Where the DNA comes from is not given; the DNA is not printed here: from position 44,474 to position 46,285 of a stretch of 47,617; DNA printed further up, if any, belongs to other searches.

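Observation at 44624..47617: PLP-decarboxylase / ACAD-fold flavoprotein / aldehyde dehydrogenase cassette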

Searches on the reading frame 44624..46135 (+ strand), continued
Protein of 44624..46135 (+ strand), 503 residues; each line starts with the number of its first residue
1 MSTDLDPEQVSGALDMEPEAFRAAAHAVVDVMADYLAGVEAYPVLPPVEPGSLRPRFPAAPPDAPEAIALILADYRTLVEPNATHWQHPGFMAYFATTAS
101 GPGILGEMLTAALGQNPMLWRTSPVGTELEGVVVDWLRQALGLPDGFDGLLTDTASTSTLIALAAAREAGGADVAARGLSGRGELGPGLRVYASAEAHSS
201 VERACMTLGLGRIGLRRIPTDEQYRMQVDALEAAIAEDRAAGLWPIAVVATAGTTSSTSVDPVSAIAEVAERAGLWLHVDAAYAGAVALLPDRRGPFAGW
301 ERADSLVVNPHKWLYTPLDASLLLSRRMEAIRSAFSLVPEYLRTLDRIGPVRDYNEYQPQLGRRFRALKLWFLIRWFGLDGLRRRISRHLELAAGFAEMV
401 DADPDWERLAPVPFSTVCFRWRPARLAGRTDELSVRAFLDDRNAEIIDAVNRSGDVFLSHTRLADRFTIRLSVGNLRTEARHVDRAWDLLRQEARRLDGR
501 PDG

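Call 26: search_solved_structures(query=window:44624-46135:+, max_evalue=1e-90, show_alignments=5)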
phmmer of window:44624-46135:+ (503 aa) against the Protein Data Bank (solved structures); distinct sequences matched with E-value up to 1e-90: 12.
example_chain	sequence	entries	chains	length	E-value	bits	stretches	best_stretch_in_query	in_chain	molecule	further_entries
7xin_A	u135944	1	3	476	9.1e-112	377.2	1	17-495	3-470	DOPA decarboxylase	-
6eei_A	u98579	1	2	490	1.2e-107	363.7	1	15-496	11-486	Tyrosine decarboxylase 1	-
6eew_A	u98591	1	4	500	1.7e-96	326.9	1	15-492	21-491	Aromatic-L-amino-acid decarboxylase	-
6liu_A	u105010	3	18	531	2.5e-96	326.3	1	15-497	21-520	Tyrosine/DOPA decarboxylase 2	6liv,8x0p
6eem_A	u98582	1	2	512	4.3e-96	325.5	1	15-493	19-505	Tyrosine/dopa decarboxylase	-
9dui_A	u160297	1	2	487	6.5e-96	324.9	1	18-497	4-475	Aromatic-L-amino-acid decarboxylase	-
1js3_A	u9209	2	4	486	8.3e-96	324.6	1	19-497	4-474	DOPA decarboxylase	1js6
8x0o_A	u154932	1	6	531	4.5e-95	322.2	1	15-497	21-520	Tyrosine/DOPA decarboxylase 2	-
6khn_A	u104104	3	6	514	9.7e-94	317.8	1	19-493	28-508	Tryptophan decarboxylase 1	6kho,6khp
9hrh_A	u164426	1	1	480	2e-92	313.4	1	19-494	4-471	Aromatic-L-amino-acid decarboxylase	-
3rbf_A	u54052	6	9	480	2e-92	313.4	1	19-494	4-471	Aromatic-L-amino-acid decarboxylase | aromatic L-amino acid decarboxylase | Dopa decarboxylase (Aromatic L-amino acid decarboxylase)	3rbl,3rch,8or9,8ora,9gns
9hri_A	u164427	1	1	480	1.9e-91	310.2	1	19-494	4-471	Aromatic-L-amino-acid decarboxylase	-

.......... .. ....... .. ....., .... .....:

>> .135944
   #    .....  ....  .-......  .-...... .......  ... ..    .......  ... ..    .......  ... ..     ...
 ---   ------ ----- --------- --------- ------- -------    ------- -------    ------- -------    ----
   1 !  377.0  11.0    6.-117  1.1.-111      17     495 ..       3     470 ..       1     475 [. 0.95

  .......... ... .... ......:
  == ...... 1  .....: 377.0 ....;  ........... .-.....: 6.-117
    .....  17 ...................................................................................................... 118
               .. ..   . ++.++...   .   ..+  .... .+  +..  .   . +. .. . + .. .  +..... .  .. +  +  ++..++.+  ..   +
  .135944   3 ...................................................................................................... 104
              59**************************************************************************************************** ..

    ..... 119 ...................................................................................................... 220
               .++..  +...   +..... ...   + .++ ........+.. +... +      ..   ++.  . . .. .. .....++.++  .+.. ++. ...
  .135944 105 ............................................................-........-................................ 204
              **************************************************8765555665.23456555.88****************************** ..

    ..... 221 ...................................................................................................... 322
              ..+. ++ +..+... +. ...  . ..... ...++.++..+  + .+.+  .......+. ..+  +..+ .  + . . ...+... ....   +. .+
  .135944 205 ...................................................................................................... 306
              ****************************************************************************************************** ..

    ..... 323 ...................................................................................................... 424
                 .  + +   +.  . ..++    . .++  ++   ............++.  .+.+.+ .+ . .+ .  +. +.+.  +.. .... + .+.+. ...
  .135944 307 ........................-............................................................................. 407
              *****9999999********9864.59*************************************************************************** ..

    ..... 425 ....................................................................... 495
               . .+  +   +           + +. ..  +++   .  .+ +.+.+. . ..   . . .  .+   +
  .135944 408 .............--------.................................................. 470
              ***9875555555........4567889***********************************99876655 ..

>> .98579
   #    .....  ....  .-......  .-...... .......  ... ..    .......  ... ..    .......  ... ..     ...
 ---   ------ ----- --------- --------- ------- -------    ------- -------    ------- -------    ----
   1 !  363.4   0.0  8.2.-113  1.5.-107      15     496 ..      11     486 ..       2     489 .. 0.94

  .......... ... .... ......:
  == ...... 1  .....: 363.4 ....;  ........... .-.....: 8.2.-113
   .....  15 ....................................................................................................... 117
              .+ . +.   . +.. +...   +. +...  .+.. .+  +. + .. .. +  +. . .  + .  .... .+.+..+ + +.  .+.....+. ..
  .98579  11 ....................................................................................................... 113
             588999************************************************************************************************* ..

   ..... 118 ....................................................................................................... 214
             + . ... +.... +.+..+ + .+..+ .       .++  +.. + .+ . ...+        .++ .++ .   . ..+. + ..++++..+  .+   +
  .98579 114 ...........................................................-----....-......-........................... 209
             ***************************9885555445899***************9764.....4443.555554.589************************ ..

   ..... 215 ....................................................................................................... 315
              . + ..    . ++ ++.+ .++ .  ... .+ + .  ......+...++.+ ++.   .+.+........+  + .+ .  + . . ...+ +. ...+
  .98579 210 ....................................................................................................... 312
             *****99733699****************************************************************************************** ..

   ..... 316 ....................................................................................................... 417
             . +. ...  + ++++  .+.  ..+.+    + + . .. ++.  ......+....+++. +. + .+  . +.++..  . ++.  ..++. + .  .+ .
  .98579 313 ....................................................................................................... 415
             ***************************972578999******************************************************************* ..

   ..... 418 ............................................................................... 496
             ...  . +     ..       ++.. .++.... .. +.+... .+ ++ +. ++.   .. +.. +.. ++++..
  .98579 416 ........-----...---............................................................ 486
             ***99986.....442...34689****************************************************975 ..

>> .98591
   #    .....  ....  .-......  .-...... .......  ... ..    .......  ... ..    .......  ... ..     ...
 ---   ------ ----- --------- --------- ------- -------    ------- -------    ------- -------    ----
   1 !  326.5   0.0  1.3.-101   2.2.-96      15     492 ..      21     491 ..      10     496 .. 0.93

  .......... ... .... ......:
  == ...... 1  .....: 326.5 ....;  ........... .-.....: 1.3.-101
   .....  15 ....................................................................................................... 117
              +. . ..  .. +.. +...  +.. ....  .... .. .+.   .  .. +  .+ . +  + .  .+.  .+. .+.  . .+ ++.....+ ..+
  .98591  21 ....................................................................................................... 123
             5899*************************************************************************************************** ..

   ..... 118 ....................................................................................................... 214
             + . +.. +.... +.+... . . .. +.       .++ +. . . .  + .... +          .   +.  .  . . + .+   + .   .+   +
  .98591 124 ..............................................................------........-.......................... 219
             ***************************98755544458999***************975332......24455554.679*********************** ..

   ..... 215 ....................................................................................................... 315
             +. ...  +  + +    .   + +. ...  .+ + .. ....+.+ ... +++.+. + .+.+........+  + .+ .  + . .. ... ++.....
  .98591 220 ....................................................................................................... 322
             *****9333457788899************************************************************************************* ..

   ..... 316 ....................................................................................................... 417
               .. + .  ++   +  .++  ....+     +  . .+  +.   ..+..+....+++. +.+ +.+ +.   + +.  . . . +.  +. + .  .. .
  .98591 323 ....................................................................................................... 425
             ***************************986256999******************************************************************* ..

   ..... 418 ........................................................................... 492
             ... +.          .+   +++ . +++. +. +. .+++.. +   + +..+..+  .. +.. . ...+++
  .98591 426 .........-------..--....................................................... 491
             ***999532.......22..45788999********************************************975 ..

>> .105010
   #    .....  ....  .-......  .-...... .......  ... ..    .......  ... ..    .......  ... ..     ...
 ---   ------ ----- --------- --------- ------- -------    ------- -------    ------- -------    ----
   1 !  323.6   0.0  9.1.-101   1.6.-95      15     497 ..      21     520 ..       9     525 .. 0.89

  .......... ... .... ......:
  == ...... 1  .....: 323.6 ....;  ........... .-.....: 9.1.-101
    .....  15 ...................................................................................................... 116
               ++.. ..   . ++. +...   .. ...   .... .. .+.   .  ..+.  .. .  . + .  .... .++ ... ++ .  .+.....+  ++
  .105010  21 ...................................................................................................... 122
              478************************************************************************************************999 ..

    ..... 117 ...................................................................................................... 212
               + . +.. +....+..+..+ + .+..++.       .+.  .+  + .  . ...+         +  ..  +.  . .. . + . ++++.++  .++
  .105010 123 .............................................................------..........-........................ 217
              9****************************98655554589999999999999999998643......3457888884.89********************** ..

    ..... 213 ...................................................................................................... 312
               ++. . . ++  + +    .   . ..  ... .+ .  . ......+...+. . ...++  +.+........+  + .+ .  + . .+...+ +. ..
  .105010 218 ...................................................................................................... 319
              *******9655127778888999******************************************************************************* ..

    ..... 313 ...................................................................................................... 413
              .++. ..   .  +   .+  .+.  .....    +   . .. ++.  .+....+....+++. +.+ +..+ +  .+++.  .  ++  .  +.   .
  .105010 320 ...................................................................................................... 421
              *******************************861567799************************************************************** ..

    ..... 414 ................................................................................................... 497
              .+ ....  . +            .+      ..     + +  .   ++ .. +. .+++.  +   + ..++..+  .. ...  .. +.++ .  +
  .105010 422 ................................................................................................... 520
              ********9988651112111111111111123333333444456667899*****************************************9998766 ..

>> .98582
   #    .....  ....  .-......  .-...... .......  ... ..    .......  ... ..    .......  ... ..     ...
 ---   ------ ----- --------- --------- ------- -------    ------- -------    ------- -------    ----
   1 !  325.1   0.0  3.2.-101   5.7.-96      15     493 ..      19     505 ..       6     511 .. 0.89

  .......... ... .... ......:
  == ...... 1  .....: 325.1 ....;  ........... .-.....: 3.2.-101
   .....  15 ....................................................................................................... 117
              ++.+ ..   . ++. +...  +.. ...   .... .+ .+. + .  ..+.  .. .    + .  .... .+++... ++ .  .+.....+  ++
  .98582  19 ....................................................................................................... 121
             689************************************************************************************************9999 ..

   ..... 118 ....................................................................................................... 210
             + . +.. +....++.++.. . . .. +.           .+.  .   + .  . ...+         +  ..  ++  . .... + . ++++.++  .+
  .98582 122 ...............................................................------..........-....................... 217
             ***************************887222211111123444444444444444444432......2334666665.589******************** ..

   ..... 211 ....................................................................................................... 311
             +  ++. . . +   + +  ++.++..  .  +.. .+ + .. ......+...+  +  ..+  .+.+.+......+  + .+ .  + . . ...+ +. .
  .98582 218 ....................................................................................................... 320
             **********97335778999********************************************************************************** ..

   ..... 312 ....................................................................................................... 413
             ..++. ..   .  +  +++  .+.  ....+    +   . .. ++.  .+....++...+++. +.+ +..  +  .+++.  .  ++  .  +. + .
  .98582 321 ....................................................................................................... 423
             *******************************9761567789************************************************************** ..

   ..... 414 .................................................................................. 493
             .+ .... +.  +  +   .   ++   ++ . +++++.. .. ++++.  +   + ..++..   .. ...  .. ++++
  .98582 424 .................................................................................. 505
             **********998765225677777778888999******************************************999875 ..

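Call 64: find_related_loci(query=window:44624-46135:+, collection=genome_contigs, flank=4000)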
Query window:44624-46135:+ (503 aa) in genome_contigs; peptide patterns used: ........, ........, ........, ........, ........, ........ (x = any residue, [..] = any of these).
315 stretches matched a pattern; 276 encode a relative of the query (tblastn E <= 1e-3); the best 80 are kept; 80 distinct loci.
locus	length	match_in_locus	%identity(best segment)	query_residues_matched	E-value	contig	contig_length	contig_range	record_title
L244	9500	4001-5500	88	1-500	0e+0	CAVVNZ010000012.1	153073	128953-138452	MAG: uncultured Chloroflexia bacterium isolate MFD03975.bin.3.6 genome assembly, contig: contig_38120, whole genome shot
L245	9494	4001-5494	81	1-498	0e+0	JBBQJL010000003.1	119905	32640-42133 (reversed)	MAG: Candidatus Limnocylindrales bacterium isolate Co_metawrap_725 Cmw_725_k141_16060609_length_119905_cov_12.0000, whol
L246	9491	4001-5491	79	2-499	0e+0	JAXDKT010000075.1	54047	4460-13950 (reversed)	MAG: Chloroflexota bacterium isolate BP_600 scaffold_1437467, whole genome shotgun sequence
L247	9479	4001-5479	75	5-498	0e+0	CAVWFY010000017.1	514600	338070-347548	MAG: uncultured Chloroflexia bacterium isolate MFD04716.bin.2.316 genome assembly, contig: contig_7993, whole genome sho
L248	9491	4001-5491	76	5-502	0e+0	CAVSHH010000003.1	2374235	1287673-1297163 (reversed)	MAG: uncultured Chloroflexia bacterium isolate MFD05684.bin.1.417 genome assembly, contig: contig_20563, whole genome sh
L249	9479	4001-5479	75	5-498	0e+0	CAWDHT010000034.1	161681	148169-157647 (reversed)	MAG: uncultured Chloroflexia bacterium isolate MFD04716.bin.2.112 genome assembly, contig: contig_9997, whole genome sho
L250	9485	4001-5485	75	5-501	0e+0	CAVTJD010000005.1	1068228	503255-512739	MAG: uncultured Chloroflexia bacterium isolate MFD05684.bin.1.48 genome assembly, contig: contig_30140, whole genome sho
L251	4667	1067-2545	75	5-498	0e+0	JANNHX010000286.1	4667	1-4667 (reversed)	MAG: Chloroflexota bacterium isolate SOY_6_C_metabat_191 SOY_6_C_k141_4087659, whole genome shotgun sequence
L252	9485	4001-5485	74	6-501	0e+0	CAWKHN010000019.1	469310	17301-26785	MAG: uncultured Chloroflexia bacterium isolate MFD02416.bin.1.50 genome assembly, contig: contig_26880, whole genome sho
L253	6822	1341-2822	76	4-498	0e+0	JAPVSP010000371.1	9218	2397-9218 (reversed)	MAG: Chloroflexota bacterium isolate MW2_metabat.28 k97_481052, whole genome shotgun sequence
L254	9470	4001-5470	72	1-499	0e+0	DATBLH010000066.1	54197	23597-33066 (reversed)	MAG TPA_asm: Candidatus Limnocylindrales bacterium isolate SMAG_U3967 k141_1069348, whole genome shotgun sequence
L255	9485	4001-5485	75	5-500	0e+0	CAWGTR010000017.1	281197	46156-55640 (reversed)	MAG: uncultured Chloroflexia bacterium isolate MFD03975.bin.2.87 genome assembly, contig: contig_86260, whole genome sho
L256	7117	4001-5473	73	6-503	0e+0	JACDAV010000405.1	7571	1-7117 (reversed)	MAG: Chloroflexota bacterium isolate MGR_bin265 SD2897-2912_k127_3220037, whole genome shotgun sequence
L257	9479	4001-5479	74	5-498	0e+0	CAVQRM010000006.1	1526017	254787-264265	MAG: uncultured Chloroflexia bacterium isolate MFD09779.bin.2.225 genome assembly, contig: contig_9341, whole genome sho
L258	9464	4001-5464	72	3-497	0e+0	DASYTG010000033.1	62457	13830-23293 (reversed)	MAG TPA_asm: Candidatus Limnocylindrales bacterium isolate SMAG_U4561 k141_45960, whole genome shotgun sequence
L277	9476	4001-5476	76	6-498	0e+0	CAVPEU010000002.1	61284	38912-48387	MAG: uncultured Chloroflexia bacterium isolate MFD10097.bin.1.8 genome assembly, contig: contig_11775, whole genome shot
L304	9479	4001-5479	71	5-498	0e+0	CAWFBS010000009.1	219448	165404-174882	MAG: uncultured Chloroflexia bacterium isolate MFD02416.bin.1.133 genome assembly, contig: contig_32209, whole genome sh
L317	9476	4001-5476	70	5-497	0e+0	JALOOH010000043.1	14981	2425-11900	MAG: Chloroflexi bacterium isolate Prado098 scaffold_5476, whole genome shotgun sequence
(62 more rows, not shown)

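Call 82: search_protein_families(library=pfam, proteins=[L277:2980-3876:+, L317:5573-6016:+, L304:7128-7838:+], max_evalue=0.01)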
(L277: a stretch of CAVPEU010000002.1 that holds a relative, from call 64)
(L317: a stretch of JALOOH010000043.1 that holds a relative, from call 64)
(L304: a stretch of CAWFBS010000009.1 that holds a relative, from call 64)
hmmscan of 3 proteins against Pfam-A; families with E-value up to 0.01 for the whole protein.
L277:2980-3876:+ (298 aa): 1 family
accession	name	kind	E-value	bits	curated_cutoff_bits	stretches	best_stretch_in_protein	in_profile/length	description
PF06271.18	RDD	-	2.4e-18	67.2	24.1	1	104-246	1-137/137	RDD family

L317:5573-6016:+ (147 aa): 1 family
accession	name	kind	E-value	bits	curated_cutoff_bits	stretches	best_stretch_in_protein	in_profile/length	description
PF14229.12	DUF4332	-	2.2e-12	47.7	23.2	1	29-144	4-122/122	Domain of unknown function (DUF4332)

L304:7128-7838:+ (236 aa): 1 family
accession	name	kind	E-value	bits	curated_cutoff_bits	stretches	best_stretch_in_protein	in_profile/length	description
PF07314.17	Lit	-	1.5e-21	77.7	24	1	56-206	27-176/176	Lipoprotein intramolecular transacylase Lit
